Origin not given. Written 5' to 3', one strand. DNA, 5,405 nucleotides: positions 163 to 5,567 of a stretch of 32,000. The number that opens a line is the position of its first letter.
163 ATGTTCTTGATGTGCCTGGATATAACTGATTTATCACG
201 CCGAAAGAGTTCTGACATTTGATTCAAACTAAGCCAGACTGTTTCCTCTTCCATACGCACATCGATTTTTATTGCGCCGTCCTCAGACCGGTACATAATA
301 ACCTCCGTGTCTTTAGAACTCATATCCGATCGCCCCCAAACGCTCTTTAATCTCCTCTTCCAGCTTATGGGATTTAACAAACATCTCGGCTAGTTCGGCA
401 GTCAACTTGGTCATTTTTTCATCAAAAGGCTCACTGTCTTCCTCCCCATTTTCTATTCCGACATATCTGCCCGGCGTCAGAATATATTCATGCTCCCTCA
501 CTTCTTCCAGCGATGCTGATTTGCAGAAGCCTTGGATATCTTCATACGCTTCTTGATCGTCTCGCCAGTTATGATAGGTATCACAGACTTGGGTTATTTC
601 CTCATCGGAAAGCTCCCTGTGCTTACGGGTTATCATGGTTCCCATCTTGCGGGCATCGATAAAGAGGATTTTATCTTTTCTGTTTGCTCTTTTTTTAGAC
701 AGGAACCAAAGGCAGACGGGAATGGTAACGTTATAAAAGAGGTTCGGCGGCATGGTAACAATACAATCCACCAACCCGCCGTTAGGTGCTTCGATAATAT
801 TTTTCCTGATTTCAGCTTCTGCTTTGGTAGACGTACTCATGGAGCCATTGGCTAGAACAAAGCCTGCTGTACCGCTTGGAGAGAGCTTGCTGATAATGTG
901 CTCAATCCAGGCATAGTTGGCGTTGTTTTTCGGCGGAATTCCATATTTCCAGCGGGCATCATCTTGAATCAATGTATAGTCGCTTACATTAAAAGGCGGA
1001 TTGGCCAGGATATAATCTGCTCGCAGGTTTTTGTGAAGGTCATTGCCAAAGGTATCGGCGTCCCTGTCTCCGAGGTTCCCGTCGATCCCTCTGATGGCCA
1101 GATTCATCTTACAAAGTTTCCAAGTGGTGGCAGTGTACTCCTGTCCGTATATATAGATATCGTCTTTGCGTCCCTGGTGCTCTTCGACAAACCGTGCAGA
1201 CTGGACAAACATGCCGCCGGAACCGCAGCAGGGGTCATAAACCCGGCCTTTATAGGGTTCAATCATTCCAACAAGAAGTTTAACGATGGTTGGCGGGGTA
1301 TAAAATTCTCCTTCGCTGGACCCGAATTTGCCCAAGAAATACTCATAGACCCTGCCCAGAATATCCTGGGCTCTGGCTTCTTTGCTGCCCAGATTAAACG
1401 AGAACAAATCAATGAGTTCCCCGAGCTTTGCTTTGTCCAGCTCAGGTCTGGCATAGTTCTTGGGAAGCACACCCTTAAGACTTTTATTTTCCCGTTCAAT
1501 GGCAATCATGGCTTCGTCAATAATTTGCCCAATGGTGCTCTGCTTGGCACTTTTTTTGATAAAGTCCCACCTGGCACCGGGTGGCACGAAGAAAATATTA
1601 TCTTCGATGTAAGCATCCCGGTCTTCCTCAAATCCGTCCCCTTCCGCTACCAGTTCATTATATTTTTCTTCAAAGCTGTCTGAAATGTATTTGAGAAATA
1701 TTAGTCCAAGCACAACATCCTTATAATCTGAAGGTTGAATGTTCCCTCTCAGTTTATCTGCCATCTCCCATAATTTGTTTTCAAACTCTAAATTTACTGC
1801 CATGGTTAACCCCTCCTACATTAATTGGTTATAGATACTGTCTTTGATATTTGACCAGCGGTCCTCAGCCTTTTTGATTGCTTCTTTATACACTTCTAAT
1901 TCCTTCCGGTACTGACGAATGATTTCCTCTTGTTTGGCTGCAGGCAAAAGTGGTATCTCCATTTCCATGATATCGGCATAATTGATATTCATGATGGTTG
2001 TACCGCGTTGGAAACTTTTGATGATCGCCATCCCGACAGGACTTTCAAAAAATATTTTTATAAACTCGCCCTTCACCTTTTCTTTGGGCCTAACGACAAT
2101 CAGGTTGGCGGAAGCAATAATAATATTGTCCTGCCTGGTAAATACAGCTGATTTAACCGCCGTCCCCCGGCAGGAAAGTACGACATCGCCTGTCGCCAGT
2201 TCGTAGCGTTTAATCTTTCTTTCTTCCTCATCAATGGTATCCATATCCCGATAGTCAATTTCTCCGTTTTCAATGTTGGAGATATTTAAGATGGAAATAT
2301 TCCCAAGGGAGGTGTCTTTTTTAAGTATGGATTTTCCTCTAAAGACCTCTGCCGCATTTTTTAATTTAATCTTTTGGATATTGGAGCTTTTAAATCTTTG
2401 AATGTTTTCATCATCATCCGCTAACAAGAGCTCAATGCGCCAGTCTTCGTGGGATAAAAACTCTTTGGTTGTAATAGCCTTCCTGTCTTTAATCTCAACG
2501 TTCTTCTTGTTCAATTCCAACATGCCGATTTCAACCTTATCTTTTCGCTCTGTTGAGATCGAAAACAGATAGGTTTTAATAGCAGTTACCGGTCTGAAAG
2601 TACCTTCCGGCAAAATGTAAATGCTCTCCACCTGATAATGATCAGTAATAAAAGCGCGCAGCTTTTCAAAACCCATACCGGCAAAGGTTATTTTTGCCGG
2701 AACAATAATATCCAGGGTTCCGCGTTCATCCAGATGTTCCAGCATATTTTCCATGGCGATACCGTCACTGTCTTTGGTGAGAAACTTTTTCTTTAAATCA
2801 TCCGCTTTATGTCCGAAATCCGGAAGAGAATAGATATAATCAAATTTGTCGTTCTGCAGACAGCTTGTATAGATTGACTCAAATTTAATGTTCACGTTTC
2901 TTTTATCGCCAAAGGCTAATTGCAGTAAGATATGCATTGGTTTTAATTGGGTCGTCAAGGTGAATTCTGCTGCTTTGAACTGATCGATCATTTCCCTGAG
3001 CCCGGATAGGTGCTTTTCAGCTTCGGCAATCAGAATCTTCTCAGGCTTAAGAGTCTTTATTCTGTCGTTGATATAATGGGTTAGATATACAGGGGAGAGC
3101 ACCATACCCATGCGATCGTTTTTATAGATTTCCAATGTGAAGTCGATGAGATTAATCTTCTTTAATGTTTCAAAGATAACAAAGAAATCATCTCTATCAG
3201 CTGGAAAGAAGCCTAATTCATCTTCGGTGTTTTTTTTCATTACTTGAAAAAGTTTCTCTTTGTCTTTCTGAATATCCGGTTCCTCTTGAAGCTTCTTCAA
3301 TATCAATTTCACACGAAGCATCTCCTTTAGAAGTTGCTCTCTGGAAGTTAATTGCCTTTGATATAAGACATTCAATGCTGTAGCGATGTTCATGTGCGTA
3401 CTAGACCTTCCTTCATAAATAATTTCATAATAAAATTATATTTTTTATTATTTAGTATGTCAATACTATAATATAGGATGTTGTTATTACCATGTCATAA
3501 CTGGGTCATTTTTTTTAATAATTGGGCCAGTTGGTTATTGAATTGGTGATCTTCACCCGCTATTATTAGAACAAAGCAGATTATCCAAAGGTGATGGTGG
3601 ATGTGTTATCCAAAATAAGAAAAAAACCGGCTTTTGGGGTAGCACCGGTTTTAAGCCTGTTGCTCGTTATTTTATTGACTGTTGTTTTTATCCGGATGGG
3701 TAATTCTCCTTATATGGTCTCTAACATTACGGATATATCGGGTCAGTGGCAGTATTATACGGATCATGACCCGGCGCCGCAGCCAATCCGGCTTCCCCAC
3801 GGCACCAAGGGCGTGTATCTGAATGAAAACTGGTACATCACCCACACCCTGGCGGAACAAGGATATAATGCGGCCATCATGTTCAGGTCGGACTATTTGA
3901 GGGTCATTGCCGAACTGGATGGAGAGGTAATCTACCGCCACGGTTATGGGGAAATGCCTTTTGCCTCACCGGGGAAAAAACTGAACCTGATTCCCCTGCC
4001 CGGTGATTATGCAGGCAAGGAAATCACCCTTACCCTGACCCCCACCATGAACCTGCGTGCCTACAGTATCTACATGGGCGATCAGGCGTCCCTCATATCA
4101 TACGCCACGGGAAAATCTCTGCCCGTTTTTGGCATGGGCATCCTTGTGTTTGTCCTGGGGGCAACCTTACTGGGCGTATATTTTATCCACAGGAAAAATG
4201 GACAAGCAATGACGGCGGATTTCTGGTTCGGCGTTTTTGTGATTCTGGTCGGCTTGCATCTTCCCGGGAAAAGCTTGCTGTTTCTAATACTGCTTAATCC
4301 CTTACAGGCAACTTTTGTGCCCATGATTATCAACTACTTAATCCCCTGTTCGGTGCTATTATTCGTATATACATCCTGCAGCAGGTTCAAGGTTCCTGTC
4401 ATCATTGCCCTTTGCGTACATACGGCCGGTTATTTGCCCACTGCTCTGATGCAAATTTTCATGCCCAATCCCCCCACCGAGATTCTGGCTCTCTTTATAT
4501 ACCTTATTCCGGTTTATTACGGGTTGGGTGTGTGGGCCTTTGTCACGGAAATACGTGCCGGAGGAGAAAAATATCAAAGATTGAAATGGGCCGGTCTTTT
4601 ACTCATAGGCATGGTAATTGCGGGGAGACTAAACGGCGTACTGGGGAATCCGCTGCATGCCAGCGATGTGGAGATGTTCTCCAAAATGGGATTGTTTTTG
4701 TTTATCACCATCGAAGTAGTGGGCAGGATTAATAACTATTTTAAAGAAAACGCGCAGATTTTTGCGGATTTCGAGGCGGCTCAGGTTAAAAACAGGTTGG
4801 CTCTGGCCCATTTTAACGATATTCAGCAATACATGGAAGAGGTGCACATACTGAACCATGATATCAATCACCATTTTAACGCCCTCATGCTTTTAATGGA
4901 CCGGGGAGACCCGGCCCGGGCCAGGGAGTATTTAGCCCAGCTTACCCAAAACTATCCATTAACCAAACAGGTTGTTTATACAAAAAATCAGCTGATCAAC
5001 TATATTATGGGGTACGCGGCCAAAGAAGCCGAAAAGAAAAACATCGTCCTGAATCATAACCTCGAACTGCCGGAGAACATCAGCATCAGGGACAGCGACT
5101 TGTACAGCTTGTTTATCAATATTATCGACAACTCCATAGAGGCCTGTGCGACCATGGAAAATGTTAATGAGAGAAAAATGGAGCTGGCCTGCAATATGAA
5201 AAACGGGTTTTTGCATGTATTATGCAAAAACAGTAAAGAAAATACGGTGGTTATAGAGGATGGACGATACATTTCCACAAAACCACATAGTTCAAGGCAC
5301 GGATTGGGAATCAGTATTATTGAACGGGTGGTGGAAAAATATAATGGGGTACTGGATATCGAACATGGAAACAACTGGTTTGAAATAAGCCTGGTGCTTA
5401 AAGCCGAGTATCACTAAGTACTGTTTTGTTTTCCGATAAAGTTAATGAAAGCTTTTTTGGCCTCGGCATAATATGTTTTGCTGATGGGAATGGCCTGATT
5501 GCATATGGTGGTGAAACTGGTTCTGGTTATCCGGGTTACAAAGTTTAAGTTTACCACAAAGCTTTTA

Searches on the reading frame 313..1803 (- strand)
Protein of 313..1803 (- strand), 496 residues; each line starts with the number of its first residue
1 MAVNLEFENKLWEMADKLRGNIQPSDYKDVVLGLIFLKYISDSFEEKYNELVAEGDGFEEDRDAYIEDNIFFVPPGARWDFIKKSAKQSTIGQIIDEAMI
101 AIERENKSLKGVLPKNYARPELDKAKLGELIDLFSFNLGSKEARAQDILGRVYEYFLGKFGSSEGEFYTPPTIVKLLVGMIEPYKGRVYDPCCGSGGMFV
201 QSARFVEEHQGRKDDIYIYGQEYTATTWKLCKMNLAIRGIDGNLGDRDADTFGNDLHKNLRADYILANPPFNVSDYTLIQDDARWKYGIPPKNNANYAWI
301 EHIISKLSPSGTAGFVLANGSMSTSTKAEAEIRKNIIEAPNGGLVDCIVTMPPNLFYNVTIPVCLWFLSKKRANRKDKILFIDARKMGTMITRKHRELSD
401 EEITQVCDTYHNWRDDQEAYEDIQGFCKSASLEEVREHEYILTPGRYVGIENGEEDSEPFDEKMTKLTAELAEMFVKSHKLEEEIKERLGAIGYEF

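Call 10: search_protein_families(library=ncbifam, proteins=[window:313-1803:-], max_evalue=0.00001)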
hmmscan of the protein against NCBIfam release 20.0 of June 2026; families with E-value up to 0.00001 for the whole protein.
window:313-1803:- (496 aa): 2 families
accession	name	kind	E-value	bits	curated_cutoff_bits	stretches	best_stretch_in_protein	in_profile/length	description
TIGR00497.1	hsdM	equivalog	4.9e-53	180.6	242.75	1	6-474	4-507/515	type I restriction-modification system subunit M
NF047738.1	antiphage_MADS2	equivalog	9.1e-12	44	720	1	147-215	292-362/654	methylation-associated defense system DNA methyltransferase MAD2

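Call 94: search_protein_families(library=pfam, proteins=[window:313-1803:-], max_evalue=0.001)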
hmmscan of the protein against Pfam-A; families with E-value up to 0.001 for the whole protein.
window:313-1803:- (496 aa): 2 families
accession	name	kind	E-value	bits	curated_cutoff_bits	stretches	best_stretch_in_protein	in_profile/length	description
PF02384.22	N6_Mtase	-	3.2e-104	349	20.4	1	145-455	2-310/311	N-6 DNA Methylase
PF12161.14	HsdM_N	-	4.3e-28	99.1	24.5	1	8-134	2-135/135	HsdM N-terminal domain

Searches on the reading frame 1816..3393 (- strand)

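Call 10: search_protein_families(library=ncbifam, proteins=[window:1816-3393:-], max_evalue=0.00001)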
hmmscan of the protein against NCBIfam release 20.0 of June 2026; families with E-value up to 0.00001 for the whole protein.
window:1816-3393:- (525 aa): 2 families
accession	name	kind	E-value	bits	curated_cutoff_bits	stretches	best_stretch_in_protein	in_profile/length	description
NF007278.0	PRK09737.1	equivalog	4.2e-16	58.8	662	1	337-508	219-394/461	type I restriction-modification system specificity subunit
NF047740.1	antiphage_MADS5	equivalog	1.4e-14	53.8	400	1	330-510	265-450/461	methylation-associated defense system restriction endonuclease subunit S MAD5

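Call 94: search_protein_families(library=pfam, proteins=[window:1816-3393:-], max_evalue=0.001)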
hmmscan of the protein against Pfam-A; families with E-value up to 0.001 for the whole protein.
window:1816-3393:- (525 aa): 2 families
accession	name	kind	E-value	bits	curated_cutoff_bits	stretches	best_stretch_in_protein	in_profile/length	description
PF01420.25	Methylase_S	-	1.4e-09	38.8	22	1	338-492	3-146/168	Type I restriction modification DNA specificity domain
PF02384.22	N6_Mtase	-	2e-08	34.3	20.4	1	147-343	89-291/311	N-6 DNA Methylase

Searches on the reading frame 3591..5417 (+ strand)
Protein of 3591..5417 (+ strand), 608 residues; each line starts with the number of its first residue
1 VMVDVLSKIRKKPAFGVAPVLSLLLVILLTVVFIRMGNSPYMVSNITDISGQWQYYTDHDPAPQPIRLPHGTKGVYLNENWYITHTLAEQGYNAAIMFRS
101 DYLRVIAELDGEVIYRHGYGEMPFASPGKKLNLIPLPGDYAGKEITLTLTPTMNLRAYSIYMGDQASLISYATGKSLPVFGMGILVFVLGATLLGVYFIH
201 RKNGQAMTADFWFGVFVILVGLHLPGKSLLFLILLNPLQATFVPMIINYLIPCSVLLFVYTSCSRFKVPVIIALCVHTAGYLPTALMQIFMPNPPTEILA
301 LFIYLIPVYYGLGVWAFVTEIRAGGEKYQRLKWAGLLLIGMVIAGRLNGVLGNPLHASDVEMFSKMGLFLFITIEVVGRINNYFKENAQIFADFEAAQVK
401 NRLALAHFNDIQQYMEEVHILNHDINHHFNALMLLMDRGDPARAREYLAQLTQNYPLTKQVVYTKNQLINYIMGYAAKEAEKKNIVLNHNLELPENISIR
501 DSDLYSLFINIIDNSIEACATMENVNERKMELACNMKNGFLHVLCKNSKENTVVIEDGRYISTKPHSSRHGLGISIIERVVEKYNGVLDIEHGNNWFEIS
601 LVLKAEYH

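Call 10: search_protein_families(library=ncbifam, proteins=[window:3591-5417:+], max_evalue=0.00001)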
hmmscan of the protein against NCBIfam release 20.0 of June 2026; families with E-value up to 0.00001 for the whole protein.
window:3591-5417:+ (608 aa): 1 family
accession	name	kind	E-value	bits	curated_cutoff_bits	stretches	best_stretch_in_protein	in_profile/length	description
TIGR02938.1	nifL_nitrog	equivalog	5.9e-06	25.1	242.45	1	444-592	324-480/494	nitrogen fixation negative regulator NifL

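Call 94: search_protein_families(library=pfam, proteins=[window:3591-5417:+], max_evalue=0.001)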
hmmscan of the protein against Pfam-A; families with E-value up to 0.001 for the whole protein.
window:3591-5417:+ (608 aa): 2 families
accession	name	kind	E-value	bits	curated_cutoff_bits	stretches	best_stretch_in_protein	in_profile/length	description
PF14501.12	HATPase_c_5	-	2.1e-19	69.8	22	1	500-603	2-101/102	GHKL domain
PF02518.31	HATPase_c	-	0.00012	22.9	26.4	1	503-599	5-105/111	Histidine kinase-, DNA gyrase B-, and HSP90-like ATPase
